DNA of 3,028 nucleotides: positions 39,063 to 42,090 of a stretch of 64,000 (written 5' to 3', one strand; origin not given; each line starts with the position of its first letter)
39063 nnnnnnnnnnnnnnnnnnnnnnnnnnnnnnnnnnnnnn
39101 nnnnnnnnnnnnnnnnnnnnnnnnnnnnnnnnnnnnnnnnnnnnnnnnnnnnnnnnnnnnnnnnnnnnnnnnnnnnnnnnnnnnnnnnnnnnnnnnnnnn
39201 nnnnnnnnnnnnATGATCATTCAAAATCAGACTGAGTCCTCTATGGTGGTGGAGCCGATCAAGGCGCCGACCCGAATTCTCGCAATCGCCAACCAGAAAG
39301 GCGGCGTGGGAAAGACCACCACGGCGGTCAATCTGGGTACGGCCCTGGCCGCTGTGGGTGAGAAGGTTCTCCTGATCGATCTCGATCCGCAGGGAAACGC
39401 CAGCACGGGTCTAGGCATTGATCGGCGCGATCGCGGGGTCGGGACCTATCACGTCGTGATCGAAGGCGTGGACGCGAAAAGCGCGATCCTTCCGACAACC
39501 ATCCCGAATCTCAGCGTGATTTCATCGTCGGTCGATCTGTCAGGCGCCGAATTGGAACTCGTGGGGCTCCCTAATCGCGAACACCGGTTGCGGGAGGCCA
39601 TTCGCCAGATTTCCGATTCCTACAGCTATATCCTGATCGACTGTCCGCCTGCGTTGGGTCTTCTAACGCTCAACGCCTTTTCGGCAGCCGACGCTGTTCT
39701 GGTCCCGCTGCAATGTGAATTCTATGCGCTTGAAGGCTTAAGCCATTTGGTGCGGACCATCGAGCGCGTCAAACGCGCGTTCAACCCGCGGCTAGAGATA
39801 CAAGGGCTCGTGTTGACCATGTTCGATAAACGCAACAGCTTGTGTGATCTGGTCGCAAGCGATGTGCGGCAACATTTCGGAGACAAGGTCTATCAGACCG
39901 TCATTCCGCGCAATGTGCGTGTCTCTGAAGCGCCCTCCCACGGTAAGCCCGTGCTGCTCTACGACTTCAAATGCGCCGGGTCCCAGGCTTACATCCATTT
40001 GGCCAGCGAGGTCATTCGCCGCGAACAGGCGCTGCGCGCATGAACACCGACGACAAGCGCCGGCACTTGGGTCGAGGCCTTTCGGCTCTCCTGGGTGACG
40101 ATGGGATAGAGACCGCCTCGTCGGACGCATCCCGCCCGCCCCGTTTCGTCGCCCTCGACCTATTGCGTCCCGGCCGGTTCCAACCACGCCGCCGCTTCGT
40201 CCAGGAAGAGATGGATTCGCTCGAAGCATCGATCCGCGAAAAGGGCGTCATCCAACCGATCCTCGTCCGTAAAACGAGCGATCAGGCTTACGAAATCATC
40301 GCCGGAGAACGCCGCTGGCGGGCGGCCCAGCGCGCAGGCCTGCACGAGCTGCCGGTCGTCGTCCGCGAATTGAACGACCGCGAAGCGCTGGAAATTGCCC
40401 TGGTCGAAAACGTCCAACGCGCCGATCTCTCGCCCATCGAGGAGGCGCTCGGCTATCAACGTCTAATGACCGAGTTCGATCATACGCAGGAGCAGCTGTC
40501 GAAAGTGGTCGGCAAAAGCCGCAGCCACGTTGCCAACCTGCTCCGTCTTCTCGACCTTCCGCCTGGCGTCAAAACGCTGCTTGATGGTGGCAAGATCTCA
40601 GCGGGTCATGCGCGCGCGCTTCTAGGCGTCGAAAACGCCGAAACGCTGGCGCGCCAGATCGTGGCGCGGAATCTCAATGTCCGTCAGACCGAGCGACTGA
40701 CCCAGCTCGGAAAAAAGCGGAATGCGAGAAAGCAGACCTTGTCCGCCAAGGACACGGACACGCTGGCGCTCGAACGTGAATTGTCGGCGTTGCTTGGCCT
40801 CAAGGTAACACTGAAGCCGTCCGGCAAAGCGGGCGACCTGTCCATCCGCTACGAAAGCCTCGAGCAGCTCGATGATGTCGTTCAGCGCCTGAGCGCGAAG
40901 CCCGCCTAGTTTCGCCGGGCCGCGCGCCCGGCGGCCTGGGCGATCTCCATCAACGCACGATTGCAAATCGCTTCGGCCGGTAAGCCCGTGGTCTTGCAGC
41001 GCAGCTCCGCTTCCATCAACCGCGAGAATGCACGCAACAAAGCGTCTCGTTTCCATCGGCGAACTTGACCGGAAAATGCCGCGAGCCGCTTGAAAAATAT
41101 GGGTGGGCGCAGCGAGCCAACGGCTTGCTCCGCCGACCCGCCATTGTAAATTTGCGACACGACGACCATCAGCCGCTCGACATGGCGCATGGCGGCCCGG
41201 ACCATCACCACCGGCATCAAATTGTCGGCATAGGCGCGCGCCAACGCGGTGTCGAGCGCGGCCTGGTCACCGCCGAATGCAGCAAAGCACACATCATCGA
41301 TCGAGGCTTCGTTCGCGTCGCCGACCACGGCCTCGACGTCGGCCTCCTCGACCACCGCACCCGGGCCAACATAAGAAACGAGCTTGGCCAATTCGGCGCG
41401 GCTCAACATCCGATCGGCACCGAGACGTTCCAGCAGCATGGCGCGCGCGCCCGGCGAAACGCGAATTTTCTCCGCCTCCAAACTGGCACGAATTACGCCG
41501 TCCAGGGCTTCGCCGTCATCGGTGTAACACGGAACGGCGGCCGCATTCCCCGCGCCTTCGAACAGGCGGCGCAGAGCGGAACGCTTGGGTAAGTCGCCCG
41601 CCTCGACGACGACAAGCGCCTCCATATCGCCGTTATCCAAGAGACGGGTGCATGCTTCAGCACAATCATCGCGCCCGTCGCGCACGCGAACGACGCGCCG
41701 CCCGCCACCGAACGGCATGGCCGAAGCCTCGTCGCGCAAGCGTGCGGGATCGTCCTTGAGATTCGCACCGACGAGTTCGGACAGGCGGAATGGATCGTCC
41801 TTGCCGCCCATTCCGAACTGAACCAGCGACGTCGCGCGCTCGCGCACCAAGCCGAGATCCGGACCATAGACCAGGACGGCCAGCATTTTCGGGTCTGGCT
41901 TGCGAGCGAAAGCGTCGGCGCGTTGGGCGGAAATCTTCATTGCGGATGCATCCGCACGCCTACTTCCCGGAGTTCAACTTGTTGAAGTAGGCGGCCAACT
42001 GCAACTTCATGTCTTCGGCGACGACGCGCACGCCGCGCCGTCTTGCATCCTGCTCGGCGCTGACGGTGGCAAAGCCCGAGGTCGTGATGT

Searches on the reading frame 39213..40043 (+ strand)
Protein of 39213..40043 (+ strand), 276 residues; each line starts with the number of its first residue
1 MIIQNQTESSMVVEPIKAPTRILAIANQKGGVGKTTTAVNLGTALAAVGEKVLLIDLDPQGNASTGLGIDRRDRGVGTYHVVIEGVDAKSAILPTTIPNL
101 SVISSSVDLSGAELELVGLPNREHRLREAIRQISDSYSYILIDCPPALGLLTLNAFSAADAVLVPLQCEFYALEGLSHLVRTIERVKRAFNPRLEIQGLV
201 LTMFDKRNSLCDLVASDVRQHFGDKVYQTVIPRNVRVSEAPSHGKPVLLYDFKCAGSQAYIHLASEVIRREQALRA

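Call 4: search_protein_families(library=ncbifam, proteins=[window:39213-40043:+])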
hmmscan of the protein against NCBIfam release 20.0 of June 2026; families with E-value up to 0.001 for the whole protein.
window:39213-40043:+ (276 aa): 30 families (the best 25 are shown)
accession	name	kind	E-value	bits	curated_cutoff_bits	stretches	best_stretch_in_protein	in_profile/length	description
NF041546.1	ParA_partition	equivalog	4.7e-31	107.9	180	2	22-68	1-47/203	ParA family partition ATPase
TIGR01969.1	minD_arch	subfamily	3.9e-29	101.6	201.75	1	21-272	1-235/251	cell division ATPase MinD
TIGR03453.1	partition_RepA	equivalog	9.6e-27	93.8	348.45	1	21-240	105-343/387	plasmid partitioning protein RepA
NF041283.1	PrgP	equivalog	1.9e-23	83.3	400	1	20-239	2-230/297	ParA superfamily DNA segregation protein PrgP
TIGR01968.1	minD_bact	equivalog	8.3e-22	77.8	212.9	1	21-273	2-242/261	septum site-determining protein MinD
NF010259.0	PRK13705.1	equivalog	3.5e-21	75.6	725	1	20-232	106-333/388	plasmid-partitioning protein SopA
NF010443.0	PRK13869.1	subfamily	1e-18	67.3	446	1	21-240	122-360/405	plasmid-partitioning protein RepA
TIGR03371.1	cellulose_yhjQ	equivalog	6.7e-18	65.1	157.85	1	22-265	3-239/246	cellulose biosynthesis protein BcsQ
TIGR01007.1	eps_fam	subfamily_domain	7.6e-15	55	108.05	1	19-150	16-140/204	polysaccharide biosynthesis tyrosine autokinase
TIGR01287.1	nifH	equivalog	5.6e-10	39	394.35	1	28-64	7-43/275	nitrogenase iron protein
TIGR03018.1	pepcterm_TyrKin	hypoth_equivalog_domain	6.8e-10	38.6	230.65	1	22-156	37-168/207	XrtA-associated tyrosine autokinase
NF008568.0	PRK11519.1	equivalog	2.1e-09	36.1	1068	1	16-202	522-696/720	tyrosine-protein kinase Wzc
NF008079.0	PRK10818.1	equivalog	9.3e-09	35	508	1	20-275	2-254/270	septum site-determining protein MinD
NF033200.1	F430_CfbC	exception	9.7e-09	35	402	1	28-67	7-46/260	Ni-sirohydrochlorin a,c-diamide reductive cyclase ATP-dependent reductase subunit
NF047398.1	AAA_KGGVGR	domain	1.6e-08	35.1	90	1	21-58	3-40/190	KGGVGR-motif variant AAA ATPase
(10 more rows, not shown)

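Call 30: search_protein_families(library=pfam, proteins=[window:39213-40043:+])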
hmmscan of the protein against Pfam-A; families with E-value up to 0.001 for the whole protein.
window:39213-40043:+ (276 aa): 7 families
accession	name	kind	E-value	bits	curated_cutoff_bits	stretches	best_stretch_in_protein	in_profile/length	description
PF13614.12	AAA_31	-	2.8e-63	213.5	27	1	21-196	2-177/177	AAA domain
PF01656.29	CbiA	-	1.4e-31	109.5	25.4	1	23-247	1-125/125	CobQ/CobB/MinD/ParA nucleotide binding domain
PF09140.17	MipZ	-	1.3e-13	51.3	20.7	1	22-178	2-141/262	ATPase MipZ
PF06564.18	CBP_BcsQ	-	8.1e-13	48.9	21.3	1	22-264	3-230/234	Cellulose biosynthesis protein BcsQ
PF10609.15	ParA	-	1e-11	45.2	27.1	1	21-158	4-133/246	NUBPL iron-transfer P-loop NTPase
PF00142.24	Fer4_NifH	-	3.7e-10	40.2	25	1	28-63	7-42/271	4Fe-4S iron sulfur cluster binding proteins, NifH/frxC family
PF02374.21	ArsA_ATPase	-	5.7e-07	29.5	24.3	1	28-64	8-44/305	Anion-transporting ATPase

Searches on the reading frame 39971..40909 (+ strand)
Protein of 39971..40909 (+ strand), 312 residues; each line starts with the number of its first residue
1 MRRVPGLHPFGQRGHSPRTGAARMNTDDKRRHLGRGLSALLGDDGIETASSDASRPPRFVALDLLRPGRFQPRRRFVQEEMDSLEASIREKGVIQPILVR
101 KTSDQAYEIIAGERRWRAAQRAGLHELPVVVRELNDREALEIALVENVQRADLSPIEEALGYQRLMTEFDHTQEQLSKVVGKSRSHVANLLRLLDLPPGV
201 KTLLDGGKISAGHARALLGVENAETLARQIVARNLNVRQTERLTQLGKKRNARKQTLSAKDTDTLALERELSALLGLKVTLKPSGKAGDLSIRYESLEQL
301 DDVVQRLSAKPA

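Call 4: search_protein_families(library=ncbifam, proteins=[window:39971-40909:+])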
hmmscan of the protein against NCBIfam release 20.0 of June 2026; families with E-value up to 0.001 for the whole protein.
window:39971-40909:+ (312 aa): 7 families
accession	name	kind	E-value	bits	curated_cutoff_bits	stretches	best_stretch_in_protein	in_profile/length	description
TIGR04285.1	nucleoid_noc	exception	3e-66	223.4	315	1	60-257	5-204/255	nucleoid occlusion protein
TIGR00180.1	parB_part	domain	1.3e-57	194.5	58.45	1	57-227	5-178/186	ParB/RepB/Spo0J family partition protein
TIGR03734.1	PRTRC_parB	hypoth_equivalog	1.8e-38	132.4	278.6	1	71-240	7-182/555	PRTRC system ParB family protein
TIGR03454.1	partition_RepB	equivalog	7.5e-18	65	201.5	1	69-193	76-200/325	plasmid partitioning protein RepB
NF010406.0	PRK13832.1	subfamily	1e-14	54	640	1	79-198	27-147/578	plasmid partitioning protein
NF010440.0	PRK13866.1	equivalog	3.3e-12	46.2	522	1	77-166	86-176/336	plasmid partitioning protein RepB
NF053625.1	SerKinSerKArch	equivalog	0.00015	21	380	1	60-134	14-90/244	ADP-dependent L-serine kinase SerK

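Call 29: search_solved_structures(query=window:39971-40909:+, show_alignments=2, max_evalue=1e-20)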
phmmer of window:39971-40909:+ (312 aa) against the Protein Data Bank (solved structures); distinct sequences matched with E-value up to 1e-20: 11.
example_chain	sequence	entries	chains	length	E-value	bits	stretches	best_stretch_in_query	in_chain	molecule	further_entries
6t1f_A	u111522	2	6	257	3.8e-63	217.2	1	28-254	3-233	Chromosome-partitioning protein ParB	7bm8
7bnk_A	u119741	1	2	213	3.5e-56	194.4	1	65-250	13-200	ParB family protein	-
7bnr_A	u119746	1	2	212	1.7e-55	192.1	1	67-250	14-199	ParB family protein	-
7o0n_A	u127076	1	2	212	2.1e-55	191.8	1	65-250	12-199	ParB family protein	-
1vz0_A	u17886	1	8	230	6.9e-54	186.8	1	32-245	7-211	Chromosome-partitioning protein Spo0J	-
6sdk_A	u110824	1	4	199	2.1e-50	175.4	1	64-245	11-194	Stage 0 sporulation protein J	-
7ng0_A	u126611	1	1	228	2.1e-47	165.6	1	58-268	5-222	Nucleoid occlusion protein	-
7nfu_A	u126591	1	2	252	3e-47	165.1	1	57-268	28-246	Nucleoid occlusion protein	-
4umk_A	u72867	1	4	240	2.6e-42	148.8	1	29-245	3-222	PROBABLE CHROMOSOME-PARTITIONING PROTEIN PARB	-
7ol9_A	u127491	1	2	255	3.6e-42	148.4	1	60-252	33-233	Nucleoid occlusion protein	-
6s6h_A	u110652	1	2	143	1.4e-29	107.1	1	139-254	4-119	Chromosome-partitioning protein ParB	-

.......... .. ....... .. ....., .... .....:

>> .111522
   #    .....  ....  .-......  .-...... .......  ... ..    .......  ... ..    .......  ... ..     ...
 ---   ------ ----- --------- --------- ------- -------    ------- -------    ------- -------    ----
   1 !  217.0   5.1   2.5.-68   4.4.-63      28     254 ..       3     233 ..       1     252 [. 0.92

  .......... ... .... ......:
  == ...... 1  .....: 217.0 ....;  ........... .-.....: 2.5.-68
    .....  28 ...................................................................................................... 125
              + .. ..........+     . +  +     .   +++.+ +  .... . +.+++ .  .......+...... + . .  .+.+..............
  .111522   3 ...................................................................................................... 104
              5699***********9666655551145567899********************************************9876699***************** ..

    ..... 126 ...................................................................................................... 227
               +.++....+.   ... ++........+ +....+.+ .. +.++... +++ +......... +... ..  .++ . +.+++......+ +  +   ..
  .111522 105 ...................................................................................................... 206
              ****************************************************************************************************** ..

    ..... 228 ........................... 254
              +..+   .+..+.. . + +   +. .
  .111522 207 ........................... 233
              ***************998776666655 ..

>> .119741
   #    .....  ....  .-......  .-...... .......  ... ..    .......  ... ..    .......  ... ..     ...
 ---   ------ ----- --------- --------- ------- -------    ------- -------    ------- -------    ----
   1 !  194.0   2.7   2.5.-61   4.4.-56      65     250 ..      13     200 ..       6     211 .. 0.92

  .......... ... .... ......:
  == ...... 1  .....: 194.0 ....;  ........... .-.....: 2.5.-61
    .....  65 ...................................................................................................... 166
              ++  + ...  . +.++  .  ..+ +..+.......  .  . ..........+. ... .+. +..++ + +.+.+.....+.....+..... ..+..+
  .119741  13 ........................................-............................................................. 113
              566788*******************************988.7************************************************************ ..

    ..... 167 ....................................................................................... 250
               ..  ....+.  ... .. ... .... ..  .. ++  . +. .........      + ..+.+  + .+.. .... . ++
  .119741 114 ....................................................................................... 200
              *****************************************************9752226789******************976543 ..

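Call 30: search_protein_families(library=pfam, proteins=[window:39971-40909:+])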
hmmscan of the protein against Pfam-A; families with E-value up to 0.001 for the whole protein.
window:39971-40909:+ (312 aa): 3 families
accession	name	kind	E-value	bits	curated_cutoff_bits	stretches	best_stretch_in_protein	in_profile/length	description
PF02195.25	ParB_N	-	3.1e-36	123.8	26.3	1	60-149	6-95/95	ParB N-terminal domain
PF17762.8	HTH_ParB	-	9.8e-35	119.2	22.6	1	152-245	2-98/102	ParB HTH domain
PF23552.2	ParB_C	-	3.7e-14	52.3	23.8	1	260-307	1-49/50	ParB dimerisation domain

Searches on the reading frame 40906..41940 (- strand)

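Call 4: search_protein_families(library=ncbifam, proteins=[window:40906-41940:-])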
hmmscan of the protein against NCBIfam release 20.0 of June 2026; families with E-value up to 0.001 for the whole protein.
window:40906-41940:- (344 aa): 2 families
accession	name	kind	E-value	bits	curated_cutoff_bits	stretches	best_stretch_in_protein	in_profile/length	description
TIGR01128.2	holA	equivalog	4.4e-44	151.1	80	1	22-333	2-316/316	DNA polymerase III subunit delta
NF005134.0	PRK06585.1-1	equivalog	2.8e-27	95.6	478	1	16-319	17-311/326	DNA polymerase III subunit delta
